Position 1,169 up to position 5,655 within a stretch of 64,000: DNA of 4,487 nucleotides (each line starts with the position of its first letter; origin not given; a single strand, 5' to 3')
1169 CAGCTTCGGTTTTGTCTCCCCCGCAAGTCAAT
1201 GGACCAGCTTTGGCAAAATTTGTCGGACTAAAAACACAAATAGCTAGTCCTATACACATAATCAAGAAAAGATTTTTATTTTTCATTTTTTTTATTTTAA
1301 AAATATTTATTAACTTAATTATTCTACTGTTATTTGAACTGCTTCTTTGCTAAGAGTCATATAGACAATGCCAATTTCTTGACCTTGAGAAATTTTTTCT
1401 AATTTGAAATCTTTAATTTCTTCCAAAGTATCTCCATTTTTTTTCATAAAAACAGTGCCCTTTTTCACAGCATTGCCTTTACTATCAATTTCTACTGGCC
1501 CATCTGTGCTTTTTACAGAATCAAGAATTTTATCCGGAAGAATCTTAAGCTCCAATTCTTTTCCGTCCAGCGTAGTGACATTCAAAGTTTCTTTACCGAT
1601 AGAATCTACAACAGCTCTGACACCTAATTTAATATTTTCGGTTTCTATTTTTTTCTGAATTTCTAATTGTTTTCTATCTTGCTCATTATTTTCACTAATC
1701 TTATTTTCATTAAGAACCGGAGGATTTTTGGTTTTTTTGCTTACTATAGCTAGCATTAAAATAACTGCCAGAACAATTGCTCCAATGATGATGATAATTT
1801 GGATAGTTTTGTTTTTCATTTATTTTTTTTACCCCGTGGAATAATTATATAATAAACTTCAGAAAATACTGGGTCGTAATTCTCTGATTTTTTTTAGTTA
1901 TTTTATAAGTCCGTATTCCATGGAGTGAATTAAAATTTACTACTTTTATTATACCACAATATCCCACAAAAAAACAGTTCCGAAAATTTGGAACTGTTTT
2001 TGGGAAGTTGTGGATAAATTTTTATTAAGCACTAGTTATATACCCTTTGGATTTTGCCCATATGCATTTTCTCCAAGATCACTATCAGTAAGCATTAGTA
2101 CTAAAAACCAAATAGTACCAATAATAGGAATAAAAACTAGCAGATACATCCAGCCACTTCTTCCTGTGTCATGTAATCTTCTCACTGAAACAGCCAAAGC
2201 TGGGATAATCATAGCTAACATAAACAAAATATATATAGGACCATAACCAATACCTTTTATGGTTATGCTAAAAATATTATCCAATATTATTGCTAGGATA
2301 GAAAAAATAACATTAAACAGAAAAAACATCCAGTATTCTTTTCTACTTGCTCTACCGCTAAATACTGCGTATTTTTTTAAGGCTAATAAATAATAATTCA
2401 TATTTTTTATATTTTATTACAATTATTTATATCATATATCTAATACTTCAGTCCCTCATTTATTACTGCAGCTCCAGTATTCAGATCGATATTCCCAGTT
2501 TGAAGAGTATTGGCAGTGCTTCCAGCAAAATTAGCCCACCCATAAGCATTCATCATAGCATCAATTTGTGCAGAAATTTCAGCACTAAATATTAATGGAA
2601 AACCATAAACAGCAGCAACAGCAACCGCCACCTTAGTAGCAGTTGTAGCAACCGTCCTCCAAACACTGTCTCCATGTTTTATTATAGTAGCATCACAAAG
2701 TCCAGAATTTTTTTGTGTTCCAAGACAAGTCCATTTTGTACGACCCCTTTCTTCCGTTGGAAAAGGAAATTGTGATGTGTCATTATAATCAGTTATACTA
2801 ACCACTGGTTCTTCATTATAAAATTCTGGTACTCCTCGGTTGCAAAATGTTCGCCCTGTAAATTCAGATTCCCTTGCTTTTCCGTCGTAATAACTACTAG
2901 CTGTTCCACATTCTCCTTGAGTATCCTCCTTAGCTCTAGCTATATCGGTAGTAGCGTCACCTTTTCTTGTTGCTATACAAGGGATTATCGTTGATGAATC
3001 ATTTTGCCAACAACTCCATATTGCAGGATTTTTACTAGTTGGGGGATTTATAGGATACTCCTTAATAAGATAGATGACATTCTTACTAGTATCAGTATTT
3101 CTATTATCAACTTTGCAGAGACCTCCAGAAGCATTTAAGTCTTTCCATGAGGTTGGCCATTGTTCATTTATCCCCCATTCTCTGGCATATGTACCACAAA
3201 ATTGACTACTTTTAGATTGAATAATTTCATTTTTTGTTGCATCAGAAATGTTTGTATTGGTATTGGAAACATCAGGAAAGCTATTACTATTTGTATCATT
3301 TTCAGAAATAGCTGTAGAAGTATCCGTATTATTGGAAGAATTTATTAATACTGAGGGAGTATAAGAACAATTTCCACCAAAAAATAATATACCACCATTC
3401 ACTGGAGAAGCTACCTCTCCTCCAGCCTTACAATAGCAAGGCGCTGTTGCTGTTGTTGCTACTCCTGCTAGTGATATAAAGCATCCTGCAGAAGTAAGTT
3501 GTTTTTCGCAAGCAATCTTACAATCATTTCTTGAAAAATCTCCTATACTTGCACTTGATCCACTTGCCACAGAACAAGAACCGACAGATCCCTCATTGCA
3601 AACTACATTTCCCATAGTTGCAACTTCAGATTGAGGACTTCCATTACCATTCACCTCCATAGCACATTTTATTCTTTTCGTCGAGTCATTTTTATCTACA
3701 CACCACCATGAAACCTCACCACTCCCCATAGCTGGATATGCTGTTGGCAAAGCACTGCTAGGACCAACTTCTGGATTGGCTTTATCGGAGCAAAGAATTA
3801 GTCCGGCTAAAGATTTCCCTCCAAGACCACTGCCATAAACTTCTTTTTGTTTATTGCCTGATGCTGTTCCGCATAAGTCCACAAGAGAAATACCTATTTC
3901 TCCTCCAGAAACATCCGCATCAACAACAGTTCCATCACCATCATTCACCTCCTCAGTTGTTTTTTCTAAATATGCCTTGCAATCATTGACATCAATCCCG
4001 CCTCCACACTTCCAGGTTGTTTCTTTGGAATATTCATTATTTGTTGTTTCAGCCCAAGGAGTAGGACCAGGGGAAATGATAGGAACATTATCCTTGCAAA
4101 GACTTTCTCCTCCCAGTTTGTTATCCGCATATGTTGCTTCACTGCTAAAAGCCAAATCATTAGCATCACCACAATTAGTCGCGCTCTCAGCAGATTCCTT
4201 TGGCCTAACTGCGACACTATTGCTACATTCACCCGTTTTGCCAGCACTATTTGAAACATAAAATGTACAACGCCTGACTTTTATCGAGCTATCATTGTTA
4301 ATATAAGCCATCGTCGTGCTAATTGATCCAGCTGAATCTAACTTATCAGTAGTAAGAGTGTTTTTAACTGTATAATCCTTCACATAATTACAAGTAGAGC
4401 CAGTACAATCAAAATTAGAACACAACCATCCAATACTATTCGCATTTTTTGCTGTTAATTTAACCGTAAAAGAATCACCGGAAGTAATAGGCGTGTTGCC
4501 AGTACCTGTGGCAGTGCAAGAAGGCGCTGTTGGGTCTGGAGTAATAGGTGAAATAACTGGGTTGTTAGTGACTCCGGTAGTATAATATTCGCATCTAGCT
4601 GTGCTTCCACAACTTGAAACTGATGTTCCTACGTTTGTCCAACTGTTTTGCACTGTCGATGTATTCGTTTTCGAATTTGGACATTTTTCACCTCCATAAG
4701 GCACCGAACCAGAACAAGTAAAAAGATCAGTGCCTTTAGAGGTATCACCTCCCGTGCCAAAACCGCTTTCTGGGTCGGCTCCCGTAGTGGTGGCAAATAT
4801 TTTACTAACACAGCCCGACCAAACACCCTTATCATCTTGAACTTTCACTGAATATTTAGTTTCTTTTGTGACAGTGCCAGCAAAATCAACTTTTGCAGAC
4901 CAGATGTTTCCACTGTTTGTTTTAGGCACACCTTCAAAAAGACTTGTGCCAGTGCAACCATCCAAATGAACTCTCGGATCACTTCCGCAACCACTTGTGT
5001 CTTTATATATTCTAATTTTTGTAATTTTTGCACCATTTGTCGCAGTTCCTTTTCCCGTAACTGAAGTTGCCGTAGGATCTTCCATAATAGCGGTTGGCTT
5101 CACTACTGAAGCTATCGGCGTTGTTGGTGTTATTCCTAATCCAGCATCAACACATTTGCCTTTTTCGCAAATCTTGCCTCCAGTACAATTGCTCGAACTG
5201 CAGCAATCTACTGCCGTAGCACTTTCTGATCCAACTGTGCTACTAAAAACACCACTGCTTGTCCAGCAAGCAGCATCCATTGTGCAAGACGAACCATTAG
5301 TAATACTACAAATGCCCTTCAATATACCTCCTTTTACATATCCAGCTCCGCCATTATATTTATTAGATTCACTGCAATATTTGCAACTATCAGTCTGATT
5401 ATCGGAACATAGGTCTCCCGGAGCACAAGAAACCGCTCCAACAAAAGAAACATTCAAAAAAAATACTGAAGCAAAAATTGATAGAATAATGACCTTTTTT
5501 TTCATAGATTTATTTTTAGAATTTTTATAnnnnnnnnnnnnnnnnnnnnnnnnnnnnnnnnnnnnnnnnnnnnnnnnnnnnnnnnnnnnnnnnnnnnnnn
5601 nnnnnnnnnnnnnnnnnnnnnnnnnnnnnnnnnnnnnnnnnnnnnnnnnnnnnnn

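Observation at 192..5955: Duplicated two-gene module: small membrane-anchored protein followed by a large signal-peptide-bearing cysteine-rich repeat protein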

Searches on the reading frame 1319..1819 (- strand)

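Call 5: search_protein_families(library=pfam, proteins=[window:1319-1819:-], max_evalue=1)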
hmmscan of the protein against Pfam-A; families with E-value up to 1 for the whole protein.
window:1319-1819:- (166 aa): 3 families
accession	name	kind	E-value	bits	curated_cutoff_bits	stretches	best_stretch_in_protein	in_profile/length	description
PF09919.14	DUF2149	-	0.00044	21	27.1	2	121-161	49-88/92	Uncharacterized conserved protein (DUF2149)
PF20187.3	DUF6550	-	0.00065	20.4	27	1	3-123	6-122/190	Family of unknown function (DUF6550)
PF17561.7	TssO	-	0.0026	18.4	29.2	1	3-61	5-63/148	Type VI secretion system, TssO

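Call 6: search_protein_families(library=ncbifam, proteins=[window:1319-1819:-], max_evalue=1)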
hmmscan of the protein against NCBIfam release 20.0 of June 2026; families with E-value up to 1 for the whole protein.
window:1319-1819:- (166 aa): 2 families
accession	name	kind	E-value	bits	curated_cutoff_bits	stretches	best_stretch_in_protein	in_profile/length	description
TIGR04018.1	Bthiol_YpdA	hypoth_equivalog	0.075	11.8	339.9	1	7-91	153-236/316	YpdA family putative bacillithiol disulfide reductase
NF000539.0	plantaricin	subfamily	0.22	12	29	1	118-152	5-41/69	plantaricin C family lantibiotic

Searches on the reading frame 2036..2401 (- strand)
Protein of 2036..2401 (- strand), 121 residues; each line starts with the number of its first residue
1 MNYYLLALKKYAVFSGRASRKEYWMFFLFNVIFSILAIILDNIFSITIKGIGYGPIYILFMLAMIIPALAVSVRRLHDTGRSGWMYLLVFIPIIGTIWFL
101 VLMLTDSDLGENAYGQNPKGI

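Call 5: search_protein_families(library=pfam, proteins=[window:2036-2401:-], max_evalue=1)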
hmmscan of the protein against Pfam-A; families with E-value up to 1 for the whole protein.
window:2036-2401:- (121 aa): 3 families
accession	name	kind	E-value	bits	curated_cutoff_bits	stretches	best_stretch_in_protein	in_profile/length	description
PF05656.20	DUF805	-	1.4e-33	116.1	25.7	1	11-116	1-111/111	Protein of unknown function (DUF805)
PF18936.5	DUF5684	-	0.0066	17.5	27.4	1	66-104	5-42/81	Family of unknown function (DUF5684)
PF16962.11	ABC_export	-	0.047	12.6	29.7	1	25-104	444-522/531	Putative ABC exporter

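Call 6: search_protein_families(library=ncbifam, proteins=[window:2036-2401:-], max_evalue=1)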
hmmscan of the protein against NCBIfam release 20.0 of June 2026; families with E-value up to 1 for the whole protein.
window:2036-2401:- (121 aa): 4 families
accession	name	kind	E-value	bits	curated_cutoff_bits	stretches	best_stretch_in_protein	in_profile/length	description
TIGR04265.1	bac_cardiolipin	equivalog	0.022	13.7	290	1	58-102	9-53/483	cardiolipin synthase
NF005023.0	PRK06433.1-2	equivalog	0.099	13.1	92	1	29-106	3-77/82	NADH dehydrogenase subunit J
TIGR04154.1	archaeo_STT3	subfamily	0.22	9.8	450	1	28-106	245-324/831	oligosaccharyl transferase, archaeosortase A system-associated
NF005025.0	PRK06433.1-5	equivalog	0.36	11.2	95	1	32-113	15-93/96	NADH dehydrogenase subunit J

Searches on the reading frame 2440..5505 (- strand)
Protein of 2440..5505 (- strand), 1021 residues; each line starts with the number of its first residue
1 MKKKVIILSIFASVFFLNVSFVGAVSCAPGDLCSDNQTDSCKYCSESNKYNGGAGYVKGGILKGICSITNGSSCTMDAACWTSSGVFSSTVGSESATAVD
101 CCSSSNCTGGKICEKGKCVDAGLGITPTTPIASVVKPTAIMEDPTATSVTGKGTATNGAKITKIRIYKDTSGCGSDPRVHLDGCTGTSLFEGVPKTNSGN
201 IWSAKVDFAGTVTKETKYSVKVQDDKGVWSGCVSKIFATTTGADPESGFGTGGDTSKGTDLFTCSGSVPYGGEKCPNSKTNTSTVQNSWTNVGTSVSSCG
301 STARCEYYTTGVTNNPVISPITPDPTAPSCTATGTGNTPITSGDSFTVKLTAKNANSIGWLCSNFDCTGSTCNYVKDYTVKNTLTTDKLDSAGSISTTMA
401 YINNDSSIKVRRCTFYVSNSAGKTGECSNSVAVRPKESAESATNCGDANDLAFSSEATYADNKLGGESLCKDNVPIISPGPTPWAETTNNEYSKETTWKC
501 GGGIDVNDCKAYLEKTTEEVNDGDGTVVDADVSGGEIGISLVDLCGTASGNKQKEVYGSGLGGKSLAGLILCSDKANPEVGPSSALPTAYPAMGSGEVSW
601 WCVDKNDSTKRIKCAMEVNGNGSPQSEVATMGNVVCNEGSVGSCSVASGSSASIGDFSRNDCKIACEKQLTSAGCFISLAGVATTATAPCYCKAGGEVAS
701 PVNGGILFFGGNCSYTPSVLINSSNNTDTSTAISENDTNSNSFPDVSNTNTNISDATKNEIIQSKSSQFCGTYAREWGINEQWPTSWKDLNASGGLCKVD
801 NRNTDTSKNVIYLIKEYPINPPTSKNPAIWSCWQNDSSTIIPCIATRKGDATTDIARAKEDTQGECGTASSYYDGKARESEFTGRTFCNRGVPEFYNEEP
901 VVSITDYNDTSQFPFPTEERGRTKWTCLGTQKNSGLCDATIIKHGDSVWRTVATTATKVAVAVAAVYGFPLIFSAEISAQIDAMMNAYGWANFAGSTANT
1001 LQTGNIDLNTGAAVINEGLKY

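Call 5: search_protein_families(library=pfam, proteins=[window:2440-5505:-], max_evalue=1)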
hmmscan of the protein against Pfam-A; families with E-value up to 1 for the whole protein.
window:2440-5505:- (1021 aa): 0 families

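Call 6: search_protein_families(library=ncbifam, proteins=[window:2440-5505:-], max_evalue=1)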
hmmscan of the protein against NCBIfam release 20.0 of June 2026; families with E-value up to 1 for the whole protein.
window:2440-5505:- (1021 aa): 0 families

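Call 7: search_solved_structures(query=window:2440-5505:-, max_evalue=1)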
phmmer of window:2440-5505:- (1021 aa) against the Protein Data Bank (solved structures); distinct sequences matched with E-value up to 1: 1.
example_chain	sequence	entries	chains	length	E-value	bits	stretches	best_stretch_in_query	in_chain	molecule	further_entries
7bqj_A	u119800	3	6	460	0.79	10.7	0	217-263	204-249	Methyltransf_2 domain-containing protein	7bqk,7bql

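Call 9: find_homologous_proteins(query=window:2440-5505:-, max_evalue=0.001)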
Query window:2440-5505:- (1021 aa): 3 proteins with E <= 0.001 among 8000 candidates.
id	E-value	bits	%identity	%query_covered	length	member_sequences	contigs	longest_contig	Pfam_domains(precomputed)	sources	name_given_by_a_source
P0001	5.0e-271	920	66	61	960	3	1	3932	PF27000.1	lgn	-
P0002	8.4e-231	787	69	54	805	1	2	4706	-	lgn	-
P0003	3.4e-35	139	49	13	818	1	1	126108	-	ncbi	ncbi:MAG: hypothetical protein WA055_00465 [Candidatus Moraniibacteriota bacterium]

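Call 11: search_protein_families(library=pfam, proteins=[P0001, P0002, P0003], max_evalue=1)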
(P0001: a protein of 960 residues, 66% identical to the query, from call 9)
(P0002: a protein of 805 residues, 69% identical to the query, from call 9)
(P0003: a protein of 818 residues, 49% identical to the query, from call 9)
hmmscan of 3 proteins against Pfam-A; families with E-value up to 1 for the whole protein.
P0001 (960 aa): 2 families
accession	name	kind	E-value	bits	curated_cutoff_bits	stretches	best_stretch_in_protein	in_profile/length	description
PF21785.3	Bflower_2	-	0.0004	20.6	38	1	816-896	20-102/112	5-fold beta-flower protein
PF20721.2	C19orf12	-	0.36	11.1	30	1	813-847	38-74/163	C19orf12-like protein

P0002 (805 aa): 0 families

P0003 (818 aa): 0 families

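Call 13: find_encoding_contigs(protein=P0003, flank=10000, max_places=3)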
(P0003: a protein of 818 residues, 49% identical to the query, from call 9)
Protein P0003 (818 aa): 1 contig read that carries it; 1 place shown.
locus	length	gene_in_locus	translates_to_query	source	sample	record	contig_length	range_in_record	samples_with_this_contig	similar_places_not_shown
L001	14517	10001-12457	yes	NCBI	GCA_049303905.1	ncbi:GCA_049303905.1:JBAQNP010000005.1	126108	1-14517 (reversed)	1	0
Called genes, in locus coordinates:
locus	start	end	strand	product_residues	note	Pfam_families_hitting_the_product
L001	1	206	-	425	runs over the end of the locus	PF13304:AAA_21 (weak)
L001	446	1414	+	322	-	PF13546:DDE_5, PF04693:DDE_Tnp_2 (faint), PF01609:DDE_Tnp_1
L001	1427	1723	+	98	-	PF01934:HepT-like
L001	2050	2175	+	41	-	-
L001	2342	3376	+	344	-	PF03227:GILT (weak)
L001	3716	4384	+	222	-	PF01726:LexA_DNA_bind (faint), PF00717:Peptidase_S24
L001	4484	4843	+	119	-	PF04480:DUF559, PF18741:MTES_1575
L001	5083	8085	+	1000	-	PF00005:ABC_tran (faint), PF02463:SMC_N (faint), PF03193:RsgA_GTPase (faint), PF13304:AAA_21 (faint), PF13555:AAA_29 (faint), PF20720:nSTAND3 (faint), PF17760:UvrA_inter, PF17755:UvrA_DNA-bind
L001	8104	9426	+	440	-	PF01541:GIY-YIG, PF27096:UvrC_M, PF02151:UVR, PF08459:UvrC_RNaseH_dom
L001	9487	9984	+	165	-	-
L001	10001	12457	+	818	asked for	-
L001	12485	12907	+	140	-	-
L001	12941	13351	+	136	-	-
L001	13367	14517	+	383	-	PF18911:PKD_4 (faint), PF00801:PKD (faint), PF22352:K319L-like_PKD (faint)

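Call 14: find_encoding_contigs(protein=P0001, flank=10000, max_places=3)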
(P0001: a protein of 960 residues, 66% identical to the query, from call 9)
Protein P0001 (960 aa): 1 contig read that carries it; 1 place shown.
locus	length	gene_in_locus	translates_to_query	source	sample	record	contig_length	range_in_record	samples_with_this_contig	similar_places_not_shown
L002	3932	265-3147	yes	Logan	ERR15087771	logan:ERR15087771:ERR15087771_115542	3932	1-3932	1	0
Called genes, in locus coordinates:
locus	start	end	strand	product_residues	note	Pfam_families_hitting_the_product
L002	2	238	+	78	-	?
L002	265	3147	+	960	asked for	PF27000:PH_gly_zipper (faint)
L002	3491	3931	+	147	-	?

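Call 15: find_encoding_contigs(protein=P0002, flank=10000, max_places=3)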
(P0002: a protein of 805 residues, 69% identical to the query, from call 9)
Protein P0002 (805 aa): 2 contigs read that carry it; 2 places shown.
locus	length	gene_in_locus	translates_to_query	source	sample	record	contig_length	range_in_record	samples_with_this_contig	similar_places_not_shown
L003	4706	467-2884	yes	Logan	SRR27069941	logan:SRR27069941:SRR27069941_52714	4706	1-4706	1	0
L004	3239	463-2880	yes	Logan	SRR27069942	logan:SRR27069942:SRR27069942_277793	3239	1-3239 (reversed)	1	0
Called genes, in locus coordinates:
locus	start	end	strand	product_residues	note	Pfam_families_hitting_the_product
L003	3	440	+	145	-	?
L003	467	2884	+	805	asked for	-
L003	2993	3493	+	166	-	-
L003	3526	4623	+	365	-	-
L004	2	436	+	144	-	?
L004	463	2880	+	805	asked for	-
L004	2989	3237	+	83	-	?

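Call 108: search_dna_similar(query=window:2440-5505:-, collection=plasmids, mode=protein, max_evalue=0.001, max_rows=10)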
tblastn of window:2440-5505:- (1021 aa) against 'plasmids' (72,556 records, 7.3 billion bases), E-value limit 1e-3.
No match.

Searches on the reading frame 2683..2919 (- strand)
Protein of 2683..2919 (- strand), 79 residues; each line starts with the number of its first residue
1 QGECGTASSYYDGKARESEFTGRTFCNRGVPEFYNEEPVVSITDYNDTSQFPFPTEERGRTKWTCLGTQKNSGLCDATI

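Call 35: find_homologous_proteins(query=A2, max_evalue=0.001)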
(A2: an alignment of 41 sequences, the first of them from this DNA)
Query A2 (41 sequences): 38 candidates shared short words with the query, none scored E <= 0.001.

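Call 47: predict_structure(alignment_id=A2)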
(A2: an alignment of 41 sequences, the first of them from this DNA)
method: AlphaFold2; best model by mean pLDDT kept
length: 79 residues; sequences in the alignment: 41
mean_pLDDT: 81.3   pTM: 0.67
mean pLDDT of the five models: 81.3, 80.7, 80.0, 77.3, 77.1
residues with pLDDT >= 90: 20; 70-90: 43; 50-70: 16; < 50: 0
segments of 3 or more residues with pLDDT < 50: none
pLDDT, mean of each block of 10 residues (from residue 1): 92 86 89 67 62 81 86 88
secondary structure, 60 per line:
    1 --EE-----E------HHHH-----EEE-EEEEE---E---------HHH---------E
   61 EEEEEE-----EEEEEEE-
elements in order: H17-20 E26-28 E30-34 E60-66 E72-78

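Call 51: fold_search(model_id=the predicted structure, library=pdb)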
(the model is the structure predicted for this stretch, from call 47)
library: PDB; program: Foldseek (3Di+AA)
matches with E <= 10: 260; with E <= 0.001: 0
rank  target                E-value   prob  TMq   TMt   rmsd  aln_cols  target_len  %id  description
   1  3owr_D                2.2e+00  0.09  0.38  0.26   9.8        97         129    7  Crystal structure of a putative secreted protein (BF4250) from Bacteroides fragilis NCTC 9343 at 1.81 A resolution (released 2010-10-20)
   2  6s5y_B                2.4e+00  0.10  0.36  0.20   8.6        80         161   15  Structure of tandemly arrayed consecutive Rib domains (Rib2R) from Group B Streptococcal species Streptococcus agalact (released 2019-12-11)
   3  2ffg_B                2.5e+00  0.11  0.22  0.22   2.9        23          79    9  Novel x-ray structure of the YkuJ protein from Bacillus subtilis. Northeast Structural Genomics target SR360. (released 2005-12-27)
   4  3owr_B                2.5e+00  0.08  0.38  0.26   9.8        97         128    7  Crystal structure of a putative secreted protein (BF4250) from Bacteroides fragilis NCTC 9343 at 1.81 A resolution (released 2010-10-20)
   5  6s5y_H                2.9e+00  0.12  0.29  0.16   6.5        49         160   18  Structure of tandemly arrayed consecutive Rib domains (Rib2R) from Group B Streptococcal species Streptococcus agalact (released 2019-12-11)
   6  1xdi_A                3.1e+00  0.20  0.33  0.06   4.2        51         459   10  Crystal structure of LpdA (Rv3303c) from Mycobacterium tuberculosis (released 2004-10-19)
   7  3owr_A                3.3e+00  0.15  0.37  0.25   4.6        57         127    5  Crystal structure of a putative secreted protein (BF4250) from Bacteroides fragilis NCTC 9343 at 1.81 A resolution (released 2010-10-20)
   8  1lme_B                3.3e+00  0.06  0.20  0.12   2.6        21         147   14  Crystal Structure of Peptide Deformylase from Thermotoga maritima (released 2003-06-24)
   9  3lyv_B                3.5e+00  0.09  0.22  0.29   4.1        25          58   28  Crystal structure of a domain of ribosome-associated factor Y from streptococcus pyogenes serotype M6. Northeast Struc (released 2010-05-26)
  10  5kew_E                3.7e+00  0.11  0.25  0.22   1.1        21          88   10  Vibrio parahaemolyticus VtrA/VtrC complex bound to the bile salt taurodeoxycholate (released 2016-07-20)
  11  9s8i_B                4.2e+00  0.08  0.22  0.04   2.0        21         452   19  Crystal Structure of UDP-N-acetylmuramate-L-alanine ligase (MurC) from Pseudomonas aeruginosa in complex with compound (released 2025-09-17)
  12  8ewa_A                4.2e+00  0.08  0.22  0.06   2.1        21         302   19  Crystal Structure of UDP-N-acetylmuramate-L-alanine ligase (UDP-N-acetylmuramoyl-L-alanine synthetase, MurC) Pseudomon (released 2022-11-09)
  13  6uzi_C                4.2e+00  0.06  0.20  0.04   5.4        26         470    8  Crystal structure of Dihydrolipoyl dehydrogenase from Elizabethkingia anophelis NUHP1 (released 2020-01-15)
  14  4zi8_B                4.2e+00  0.01  0.13  0.05   3.6        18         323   11  Structure of mouse clustered PcdhgC3 EC1-3 (released 2015-10-28)
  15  6s5x_B                4.4e+00  0.10  0.23  0.22   1.7        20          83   15  Structure of RibR, the most N-terminal Rib domain from Group B Streptococcus species Streptococcus agalactiae (released 2019-12-11)
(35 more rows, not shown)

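Call 91: search_solved_structures(query=A2, max_evalue=10)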
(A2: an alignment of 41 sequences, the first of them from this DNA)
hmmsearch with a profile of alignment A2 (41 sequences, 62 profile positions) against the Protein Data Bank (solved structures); distinct sequences matched with E-value up to 10: 0.

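Call 93: fold_search(model_id=the predicted structure, library=viral)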
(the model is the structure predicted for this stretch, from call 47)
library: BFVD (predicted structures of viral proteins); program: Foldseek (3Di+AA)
matches with E <= 10: 340; with E <= 0.001: 0
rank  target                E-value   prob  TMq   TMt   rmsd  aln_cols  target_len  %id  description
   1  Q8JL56                1.1e+00  0.07  0.27  0.09  16.7        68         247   13  ORF11 [Choristoneura fumiferana granulovirus]
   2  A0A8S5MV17            1.4e+00  0.18  0.31  0.21   6.9        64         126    9  Uncharacterized protein [Caudovirales sp. ctUL28]
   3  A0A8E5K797            1.6e+00  0.07  0.23  0.13   8.7        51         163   24  (no name in the UniProt tables at hand)
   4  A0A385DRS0            1.9e+00  0.08  0.21  0.11   3.7        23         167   30  Uncharacterized protein [Gordonia phage Skysand]
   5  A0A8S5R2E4            2.2e+00  0.03  0.26  0.15  19.6        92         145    6  Uncharacterized protein [Siphoviridae sp. ctWWc42]
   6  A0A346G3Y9            2.4e+00  0.12  0.37  0.24   7.8        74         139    5  (no name in the UniProt tables at hand)
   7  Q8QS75                2.4e+00  0.08  0.21  0.08   5.3        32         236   28  Membrane glycoprotein UL11 [Panine betaherpesvirus 2]
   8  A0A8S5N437            2.5e+00  0.13  0.26  0.14   2.5        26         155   23  Uncharacterized protein [Podoviridae sp. ctiJY10]
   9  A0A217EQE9            2.5e+00  0.13  0.24  0.06   3.0        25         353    8  Host shutoff protein [Bacillus phage vB_BsuM-Goe2]
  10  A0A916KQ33            2.7e+00  0.02  0.26  0.16  23.1        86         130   15  Uncharacterized protein [Mythimna separata entomopoxvirus 'L']
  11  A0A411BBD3            2.9e+00  0.16  0.25  0.06   0.9        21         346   14  (no name in the UniProt tables at hand)
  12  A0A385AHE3            2.9e+00  0.13  0.25  0.18   1.0        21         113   10  E4 [Macaca mulatta papillomavirus 3]
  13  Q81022                2.9e+00  0.06  0.26  0.23  13.1        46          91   15  Protein E4 [Human papillomavirus type 54]
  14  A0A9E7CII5            3.0e+00  0.13  0.27  0.13   2.8        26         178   12  (no name in the UniProt tables at hand)
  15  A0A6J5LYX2            3.0e+00  0.10  0.25  0.31   1.5        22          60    9  Uncharacterized protein [uncultured Caudovirales phage]
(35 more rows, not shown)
